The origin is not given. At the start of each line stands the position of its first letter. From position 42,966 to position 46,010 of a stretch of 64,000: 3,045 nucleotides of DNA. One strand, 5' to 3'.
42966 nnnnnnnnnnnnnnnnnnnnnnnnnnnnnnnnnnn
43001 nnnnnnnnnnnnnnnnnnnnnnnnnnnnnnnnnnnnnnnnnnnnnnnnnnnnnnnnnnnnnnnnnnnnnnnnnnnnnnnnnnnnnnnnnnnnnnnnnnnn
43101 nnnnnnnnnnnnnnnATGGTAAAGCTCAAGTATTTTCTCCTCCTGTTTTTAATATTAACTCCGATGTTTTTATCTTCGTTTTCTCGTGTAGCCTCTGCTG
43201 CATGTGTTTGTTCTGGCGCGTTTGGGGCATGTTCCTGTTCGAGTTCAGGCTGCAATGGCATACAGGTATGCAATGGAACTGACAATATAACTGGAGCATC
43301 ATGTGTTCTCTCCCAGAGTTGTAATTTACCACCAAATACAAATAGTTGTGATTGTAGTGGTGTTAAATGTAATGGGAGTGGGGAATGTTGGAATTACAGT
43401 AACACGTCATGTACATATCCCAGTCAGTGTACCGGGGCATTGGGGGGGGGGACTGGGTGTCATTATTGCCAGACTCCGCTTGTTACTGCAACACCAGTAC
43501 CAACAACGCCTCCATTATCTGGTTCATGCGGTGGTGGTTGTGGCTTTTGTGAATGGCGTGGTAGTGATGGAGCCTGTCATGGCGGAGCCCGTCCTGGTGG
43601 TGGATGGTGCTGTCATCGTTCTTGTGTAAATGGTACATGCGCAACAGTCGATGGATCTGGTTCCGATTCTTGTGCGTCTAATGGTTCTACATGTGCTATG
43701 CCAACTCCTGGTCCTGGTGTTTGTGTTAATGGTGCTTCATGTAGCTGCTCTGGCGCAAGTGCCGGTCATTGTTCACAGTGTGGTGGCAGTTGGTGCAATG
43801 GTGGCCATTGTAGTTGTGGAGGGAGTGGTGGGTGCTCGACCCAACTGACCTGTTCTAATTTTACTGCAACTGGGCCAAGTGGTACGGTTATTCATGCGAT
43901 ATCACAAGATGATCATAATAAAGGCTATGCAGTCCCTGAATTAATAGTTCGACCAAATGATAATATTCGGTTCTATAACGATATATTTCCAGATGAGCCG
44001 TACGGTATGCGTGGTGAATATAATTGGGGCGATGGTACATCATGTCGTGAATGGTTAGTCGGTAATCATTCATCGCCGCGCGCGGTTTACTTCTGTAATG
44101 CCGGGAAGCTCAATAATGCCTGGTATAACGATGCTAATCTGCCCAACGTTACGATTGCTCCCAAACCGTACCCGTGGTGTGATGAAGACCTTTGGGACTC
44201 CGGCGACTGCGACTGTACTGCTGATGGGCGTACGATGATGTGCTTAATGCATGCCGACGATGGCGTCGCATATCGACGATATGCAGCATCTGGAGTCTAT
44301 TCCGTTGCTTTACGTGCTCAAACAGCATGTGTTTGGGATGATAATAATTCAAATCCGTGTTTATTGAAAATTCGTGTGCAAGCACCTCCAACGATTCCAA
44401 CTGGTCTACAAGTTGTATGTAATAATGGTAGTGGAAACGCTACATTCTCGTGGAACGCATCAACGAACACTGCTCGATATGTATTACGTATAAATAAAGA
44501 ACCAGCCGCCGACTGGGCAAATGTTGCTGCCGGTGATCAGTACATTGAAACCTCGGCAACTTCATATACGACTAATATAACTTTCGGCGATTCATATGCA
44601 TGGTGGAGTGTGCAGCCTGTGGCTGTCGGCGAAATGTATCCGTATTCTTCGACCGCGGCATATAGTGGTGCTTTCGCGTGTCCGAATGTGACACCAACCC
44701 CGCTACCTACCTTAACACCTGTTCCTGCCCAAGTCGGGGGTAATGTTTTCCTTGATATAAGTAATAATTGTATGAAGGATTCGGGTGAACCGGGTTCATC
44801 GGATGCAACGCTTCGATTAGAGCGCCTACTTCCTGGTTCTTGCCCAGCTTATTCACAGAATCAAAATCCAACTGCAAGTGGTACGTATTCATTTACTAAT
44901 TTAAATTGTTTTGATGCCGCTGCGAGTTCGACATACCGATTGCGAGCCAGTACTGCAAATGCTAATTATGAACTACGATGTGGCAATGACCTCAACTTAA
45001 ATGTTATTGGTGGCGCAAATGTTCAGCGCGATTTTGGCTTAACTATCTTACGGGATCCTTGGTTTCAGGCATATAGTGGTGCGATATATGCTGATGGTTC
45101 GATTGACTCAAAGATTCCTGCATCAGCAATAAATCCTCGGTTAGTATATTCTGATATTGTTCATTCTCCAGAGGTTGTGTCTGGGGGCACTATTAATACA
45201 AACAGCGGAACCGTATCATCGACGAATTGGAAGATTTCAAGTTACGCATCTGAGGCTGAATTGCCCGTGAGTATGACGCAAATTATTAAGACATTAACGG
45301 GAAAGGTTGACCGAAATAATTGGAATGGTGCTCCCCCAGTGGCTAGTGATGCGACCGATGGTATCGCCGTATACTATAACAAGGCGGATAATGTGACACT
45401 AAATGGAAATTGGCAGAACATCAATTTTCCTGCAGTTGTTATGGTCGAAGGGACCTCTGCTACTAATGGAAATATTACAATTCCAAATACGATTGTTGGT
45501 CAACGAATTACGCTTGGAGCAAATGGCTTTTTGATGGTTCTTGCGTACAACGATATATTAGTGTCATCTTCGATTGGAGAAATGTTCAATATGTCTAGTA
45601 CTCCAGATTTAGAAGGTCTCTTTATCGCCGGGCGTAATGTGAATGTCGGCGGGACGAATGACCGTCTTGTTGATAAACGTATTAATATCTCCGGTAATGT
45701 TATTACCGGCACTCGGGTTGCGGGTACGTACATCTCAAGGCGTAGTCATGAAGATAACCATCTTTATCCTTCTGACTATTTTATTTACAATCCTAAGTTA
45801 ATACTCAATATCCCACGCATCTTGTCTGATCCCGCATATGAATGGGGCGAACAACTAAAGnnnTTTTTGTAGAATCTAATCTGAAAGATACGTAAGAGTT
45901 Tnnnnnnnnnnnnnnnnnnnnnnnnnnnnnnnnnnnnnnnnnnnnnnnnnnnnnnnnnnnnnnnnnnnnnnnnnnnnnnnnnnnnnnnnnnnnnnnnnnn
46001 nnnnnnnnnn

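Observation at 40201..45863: Two giant paralogous secreted proteins share a CnaB/SdrD-B-like domain plus a ~300-aa C-terminal module but carry different N-terminal heads (vWA vs cysteine-knot-rich)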

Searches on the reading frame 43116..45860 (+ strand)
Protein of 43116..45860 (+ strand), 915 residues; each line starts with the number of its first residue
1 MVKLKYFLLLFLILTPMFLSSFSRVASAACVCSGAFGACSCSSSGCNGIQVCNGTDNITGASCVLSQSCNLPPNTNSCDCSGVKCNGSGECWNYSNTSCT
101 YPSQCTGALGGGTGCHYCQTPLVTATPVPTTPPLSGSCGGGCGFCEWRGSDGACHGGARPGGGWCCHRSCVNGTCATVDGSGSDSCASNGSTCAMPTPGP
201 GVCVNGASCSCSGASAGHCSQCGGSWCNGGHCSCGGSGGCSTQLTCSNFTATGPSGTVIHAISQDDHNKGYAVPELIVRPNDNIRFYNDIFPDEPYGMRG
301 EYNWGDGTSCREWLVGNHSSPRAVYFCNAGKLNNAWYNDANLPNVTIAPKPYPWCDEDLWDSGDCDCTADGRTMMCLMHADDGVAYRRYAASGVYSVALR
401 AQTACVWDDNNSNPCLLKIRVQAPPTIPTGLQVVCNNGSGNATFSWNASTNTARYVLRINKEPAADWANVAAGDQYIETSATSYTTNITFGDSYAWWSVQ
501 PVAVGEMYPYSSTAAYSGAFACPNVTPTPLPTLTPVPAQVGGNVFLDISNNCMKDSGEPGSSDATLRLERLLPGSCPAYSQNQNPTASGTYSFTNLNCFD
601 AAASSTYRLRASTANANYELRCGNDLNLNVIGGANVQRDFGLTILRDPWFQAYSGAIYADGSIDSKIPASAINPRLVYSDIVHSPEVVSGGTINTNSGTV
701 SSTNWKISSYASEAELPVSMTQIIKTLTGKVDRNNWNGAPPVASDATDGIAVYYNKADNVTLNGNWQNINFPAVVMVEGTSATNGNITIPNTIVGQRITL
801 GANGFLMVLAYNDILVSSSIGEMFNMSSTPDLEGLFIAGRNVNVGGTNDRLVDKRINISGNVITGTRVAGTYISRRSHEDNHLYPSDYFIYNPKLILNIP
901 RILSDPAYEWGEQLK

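Call 4: search_protein_families(library=pfam, proteins=[window:43116-45860:+], max_evalue=1)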
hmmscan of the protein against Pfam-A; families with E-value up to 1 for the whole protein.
window:43116-45860:+ (915 aa): 1 family
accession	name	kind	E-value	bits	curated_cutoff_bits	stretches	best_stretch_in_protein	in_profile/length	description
PF17210.9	SdrD_B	-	0.00061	20.4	29.7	1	539-597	2-56/112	SdrD B-like domain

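Call 6: search_protein_families(library=ncbifam, proteins=[window:43116-45860:+], max_evalue=1)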
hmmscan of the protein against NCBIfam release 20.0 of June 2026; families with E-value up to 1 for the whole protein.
window:43116-45860:+ (915 aa): 0 families

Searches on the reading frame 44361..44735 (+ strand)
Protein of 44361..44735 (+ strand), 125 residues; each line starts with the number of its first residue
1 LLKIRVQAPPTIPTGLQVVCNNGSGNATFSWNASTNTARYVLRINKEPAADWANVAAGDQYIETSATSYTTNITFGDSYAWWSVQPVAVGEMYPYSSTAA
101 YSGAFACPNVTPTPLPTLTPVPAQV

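Call 93: search_solved_structures(query=A10, max_evalue=10)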
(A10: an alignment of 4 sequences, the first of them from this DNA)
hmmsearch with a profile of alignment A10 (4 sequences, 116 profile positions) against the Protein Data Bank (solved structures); distinct sequences matched with E-value up to 10: 12.
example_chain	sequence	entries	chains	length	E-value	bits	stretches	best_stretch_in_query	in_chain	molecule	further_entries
3mpc_A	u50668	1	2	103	0.0041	20.7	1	9-84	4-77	Fn3-like protein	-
5g56_A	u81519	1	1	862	0.028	18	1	9-84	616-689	CARBOHYDRATE BINDING FAMILY 6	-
6mfa_A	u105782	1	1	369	0.044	17.4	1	6-73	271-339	Fibronectin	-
9ot8_A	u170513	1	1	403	0.066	16.8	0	10-44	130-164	FN3con-9 - FN3con-41 fusion,Galectin-3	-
1fnf_A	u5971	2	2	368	0.58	13.8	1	10-74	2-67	FIBRONECTIN | Isoform 1 of Fibronectin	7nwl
4u3h_A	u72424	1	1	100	0.73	13.5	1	9-94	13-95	FN3con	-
5j7k_A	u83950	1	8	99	0.87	13.2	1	10-91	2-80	FN3con-a-lys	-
5a9g_A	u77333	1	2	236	1.2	12.8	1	36-92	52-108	MANGANESE SUPEROXIDE DISMUTASE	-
6gsb_A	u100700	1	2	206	1.2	12.7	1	37-92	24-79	Superoxide dismutase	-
6gsc_A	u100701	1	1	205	1.3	12.6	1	37-92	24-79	Superoxide dismutase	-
6gsc_B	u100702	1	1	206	1.3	12.6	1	37-92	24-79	Superoxide dismutase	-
9vsf_A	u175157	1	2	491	1.5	12.5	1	15-91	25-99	Beta-1,3-glucanase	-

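Call 94: search_protein_families(library=pfam, alignment_id=A10, max_evalue=1)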
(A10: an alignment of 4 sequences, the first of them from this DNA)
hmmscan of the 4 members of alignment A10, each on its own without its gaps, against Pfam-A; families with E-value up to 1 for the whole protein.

A. member 1, seq(125 aa): 0 families

B. families by the number of members that match (of 4 scanned): 4 families
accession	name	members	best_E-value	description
PF16383.10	DUF4992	1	0.014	Domain of unknown function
PF24421.1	Ig_J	1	0.058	Tip attachment protein J, Ig-like domain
PF02019.24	WIF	1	0.086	WIF domain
PF07538.16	ChW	1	0.26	Clostridial hydrophobic W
